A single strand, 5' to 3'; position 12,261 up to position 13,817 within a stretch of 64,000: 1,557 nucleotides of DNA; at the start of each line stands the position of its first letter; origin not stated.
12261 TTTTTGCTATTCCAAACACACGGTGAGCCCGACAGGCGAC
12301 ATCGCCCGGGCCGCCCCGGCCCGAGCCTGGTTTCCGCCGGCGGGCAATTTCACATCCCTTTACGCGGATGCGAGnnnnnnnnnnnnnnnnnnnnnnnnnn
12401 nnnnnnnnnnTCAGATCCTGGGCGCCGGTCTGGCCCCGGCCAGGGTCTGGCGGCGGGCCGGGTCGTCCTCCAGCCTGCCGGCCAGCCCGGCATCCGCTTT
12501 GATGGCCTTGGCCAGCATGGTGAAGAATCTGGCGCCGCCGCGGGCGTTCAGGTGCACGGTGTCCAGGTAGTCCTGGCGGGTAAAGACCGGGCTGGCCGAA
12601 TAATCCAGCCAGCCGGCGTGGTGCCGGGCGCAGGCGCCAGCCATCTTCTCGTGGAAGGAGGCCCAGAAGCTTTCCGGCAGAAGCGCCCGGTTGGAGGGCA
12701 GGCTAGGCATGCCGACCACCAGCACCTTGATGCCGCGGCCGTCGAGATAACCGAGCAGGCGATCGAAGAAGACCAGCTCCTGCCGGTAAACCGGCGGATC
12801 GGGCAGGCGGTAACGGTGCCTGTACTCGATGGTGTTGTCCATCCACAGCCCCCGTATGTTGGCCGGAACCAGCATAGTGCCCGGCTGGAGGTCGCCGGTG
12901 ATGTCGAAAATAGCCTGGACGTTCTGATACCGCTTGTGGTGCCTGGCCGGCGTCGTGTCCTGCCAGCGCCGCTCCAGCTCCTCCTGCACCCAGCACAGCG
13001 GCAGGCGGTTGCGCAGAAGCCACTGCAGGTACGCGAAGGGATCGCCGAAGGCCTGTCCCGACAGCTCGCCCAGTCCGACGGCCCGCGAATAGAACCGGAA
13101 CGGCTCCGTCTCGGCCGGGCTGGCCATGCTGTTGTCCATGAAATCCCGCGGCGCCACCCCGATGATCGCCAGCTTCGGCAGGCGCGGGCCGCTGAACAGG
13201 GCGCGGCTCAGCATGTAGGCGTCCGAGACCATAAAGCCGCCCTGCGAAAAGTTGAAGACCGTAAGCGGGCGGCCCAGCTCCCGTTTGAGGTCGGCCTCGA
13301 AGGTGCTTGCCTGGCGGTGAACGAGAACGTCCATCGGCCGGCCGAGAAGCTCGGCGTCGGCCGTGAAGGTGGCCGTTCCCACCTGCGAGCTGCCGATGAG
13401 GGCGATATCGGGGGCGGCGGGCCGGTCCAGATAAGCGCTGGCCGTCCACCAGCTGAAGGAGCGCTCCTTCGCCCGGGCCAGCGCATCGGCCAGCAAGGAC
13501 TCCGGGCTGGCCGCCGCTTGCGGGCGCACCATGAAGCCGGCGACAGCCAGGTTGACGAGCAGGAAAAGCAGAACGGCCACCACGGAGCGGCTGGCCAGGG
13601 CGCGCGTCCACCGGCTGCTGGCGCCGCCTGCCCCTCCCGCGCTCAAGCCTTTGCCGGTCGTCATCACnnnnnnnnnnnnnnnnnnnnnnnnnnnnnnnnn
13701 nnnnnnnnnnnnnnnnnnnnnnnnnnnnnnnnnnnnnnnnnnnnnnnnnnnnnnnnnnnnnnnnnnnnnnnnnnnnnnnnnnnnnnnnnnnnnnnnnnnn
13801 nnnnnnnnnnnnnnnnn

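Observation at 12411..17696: One MBOAT followed by three tandem, diverged SGNH/DltD-like paralogs: candidate multi-acceptor extracytoplasmic O-acylation system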

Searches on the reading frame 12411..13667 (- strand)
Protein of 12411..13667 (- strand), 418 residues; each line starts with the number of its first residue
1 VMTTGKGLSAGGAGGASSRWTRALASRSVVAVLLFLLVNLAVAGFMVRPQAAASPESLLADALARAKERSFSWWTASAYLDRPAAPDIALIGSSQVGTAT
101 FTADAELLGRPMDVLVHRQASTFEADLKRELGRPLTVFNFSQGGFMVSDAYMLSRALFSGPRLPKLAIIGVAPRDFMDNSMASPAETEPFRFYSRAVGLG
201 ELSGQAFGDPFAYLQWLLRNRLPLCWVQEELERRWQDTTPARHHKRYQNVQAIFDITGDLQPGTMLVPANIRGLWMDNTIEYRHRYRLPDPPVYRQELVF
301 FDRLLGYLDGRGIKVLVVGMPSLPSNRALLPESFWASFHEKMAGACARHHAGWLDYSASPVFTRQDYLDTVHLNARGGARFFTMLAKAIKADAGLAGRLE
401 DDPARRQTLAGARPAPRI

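Call 3: search_protein_families(library=pfam, proteins=[window:12411-13667:-], max_evalue=1)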
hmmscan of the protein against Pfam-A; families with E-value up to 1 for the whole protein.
window:12411-13667:- (418 aa): 1 family
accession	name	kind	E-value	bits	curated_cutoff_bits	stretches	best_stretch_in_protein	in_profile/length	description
PF16822.11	ALGX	-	0.1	12.7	26.5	1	74-148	190-244/268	SGNH hydrolase-like domain, acetyltransferase AlgX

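Call 4: search_protein_families(library=ncbifam, proteins=[window:12411-13667:-], max_evalue=1)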
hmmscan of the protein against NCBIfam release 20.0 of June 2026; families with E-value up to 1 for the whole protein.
window:12411-13667:- (418 aa): 0 families

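Call 77: predict_structure(alignment_id=A3)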
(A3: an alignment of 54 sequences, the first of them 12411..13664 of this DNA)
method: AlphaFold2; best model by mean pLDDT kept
length: 417 residues; sequences in the alignment: 54
mean_pLDDT: 89.6   pTM: 0.87
mean pLDDT of the five models: 89.6, 88.3, 88.0, 87.4, 86.8
residues with pLDDT >= 90: 295; 70-90: 73; 50-70: 43; < 50: 6
segments of 3 or more residues with pLDDT < 50: 1-3
pLDDT, mean of each block of 10 residues (from residue 1): 51 63 83 90 71 84 88 96 97 98 98 97 98 98 97 94 97 97 95 92 94 89 85 80 54 74 94 94 98 98 97 98 98 98 98 98 98 98 98 97 73 58
secondary structure, 60 per line:
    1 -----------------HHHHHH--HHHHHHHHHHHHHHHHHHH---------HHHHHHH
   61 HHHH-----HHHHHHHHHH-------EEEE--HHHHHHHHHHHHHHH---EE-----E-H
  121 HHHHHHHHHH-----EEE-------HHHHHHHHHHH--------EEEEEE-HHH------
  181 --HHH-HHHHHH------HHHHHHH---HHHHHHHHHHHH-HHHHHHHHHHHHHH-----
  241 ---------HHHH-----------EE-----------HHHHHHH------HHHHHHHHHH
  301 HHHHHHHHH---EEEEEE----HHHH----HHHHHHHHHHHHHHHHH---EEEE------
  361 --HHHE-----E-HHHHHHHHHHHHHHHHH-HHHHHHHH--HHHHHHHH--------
elements in order: H18-23 H26-44 H54-64 H70-79 E87-90 H93-107 H120-130 E136-138 H146-156 E165-170 H187-192 H199-205 H209-220 H222-235 H250-253 H278-284 H291-309 E313-318 H323-326 H331-347 E351-354 H374-390 H392-399 H402-409

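Call 79: fold_search(model_id=the predicted structure, library=pdb)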
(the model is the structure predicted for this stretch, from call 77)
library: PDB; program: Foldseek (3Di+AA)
matches with E <= 10: 1169; with E <= 0.001: 10
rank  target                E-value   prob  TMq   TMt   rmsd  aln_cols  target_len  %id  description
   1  6o93                  2.8e-05  1.00  0.36  0.38  15.0       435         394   13  D-alanyl transferase DltD from Enterococcus faecalis (released 2019-03-27)
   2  6pfx_B                3.5e-05  1.00  0.35  0.38  15.2       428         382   14  D-alanyl transferase DltD from Enterococcus faecium (released 2019-07-03)
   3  3bma_F                7.3e-05  1.00  0.36  0.38  12.2       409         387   14  Crystal structure of D-alanyl-lipoteichoic acid synthetase from Streptococcus pneumoniae R6 (released 2007-12-25)
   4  6pfx_A                1.5e-04  1.00  0.37  0.39  13.4       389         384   14  D-alanyl transferase DltD from Enterococcus faecium (released 2019-07-03)
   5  3bma_C                1.5e-04  1.00  0.39  0.41  12.1       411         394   15  Crystal structure of D-alanyl-lipoteichoic acid synthetase from Streptococcus pneumoniae R6 (released 2007-12-25)
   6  3bma_B                2.1e-04  1.00  0.37  0.39  12.2       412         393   14  Crystal structure of D-alanyl-lipoteichoic acid synthetase from Streptococcus pneumoniae R6 (released 2007-12-25)
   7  3bma_E                3.2e-04  1.00  0.39  0.41  10.8       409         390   14  Crystal structure of D-alanyl-lipoteichoic acid synthetase from Streptococcus pneumoniae R6 (released 2007-12-25)
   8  3bma_D                4.6e-04  1.00  0.39  0.41  12.1       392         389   14  Crystal structure of D-alanyl-lipoteichoic acid synthetase from Streptococcus pneumoniae R6 (released 2007-12-25)
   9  7dxm_C                4.8e-04  1.00  0.39  0.41  11.5       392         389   12  Crystal structure of DltD (released 2021-07-21)
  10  3bma_A                7.7e-04  1.00  0.38  0.40  12.5       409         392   14  Crystal structure of D-alanyl-lipoteichoic acid synthetase from Streptococcus pneumoniae R6 (released 2007-12-25)
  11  3mil_B                2.1e-03  1.00  0.36  0.58   7.7       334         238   10  Crystal structure of isoamyl acetate-hydrolyzing esterase from Saccharomyces cerevisiae (released 2010-11-24)
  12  3mil_A                2.3e-03  1.00  0.35  0.57   8.2       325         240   10  Crystal structure of isoamyl acetate-hydrolyzing esterase from Saccharomyces cerevisiae (released 2010-11-24)
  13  6nkd_A                3.4e-03  1.00  0.33  0.58  11.2       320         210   12  Crystal Structure of the Lipase Lip_vut3 from Goat Rumen metagenome. (released 2020-01-22)
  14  2wao_A                4.6e-03  1.00  0.29  0.36  10.8       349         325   10  Structure of a family two carbohydrate esterase from Clostridium thermocellum in complex with cellohexaose (released 2009-10-06)
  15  9hi5_C                7.0e-03  1.00  0.31  0.57   7.7       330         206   10  Structure of scaffold FI6-focused design_02 (released 2025-12-03)
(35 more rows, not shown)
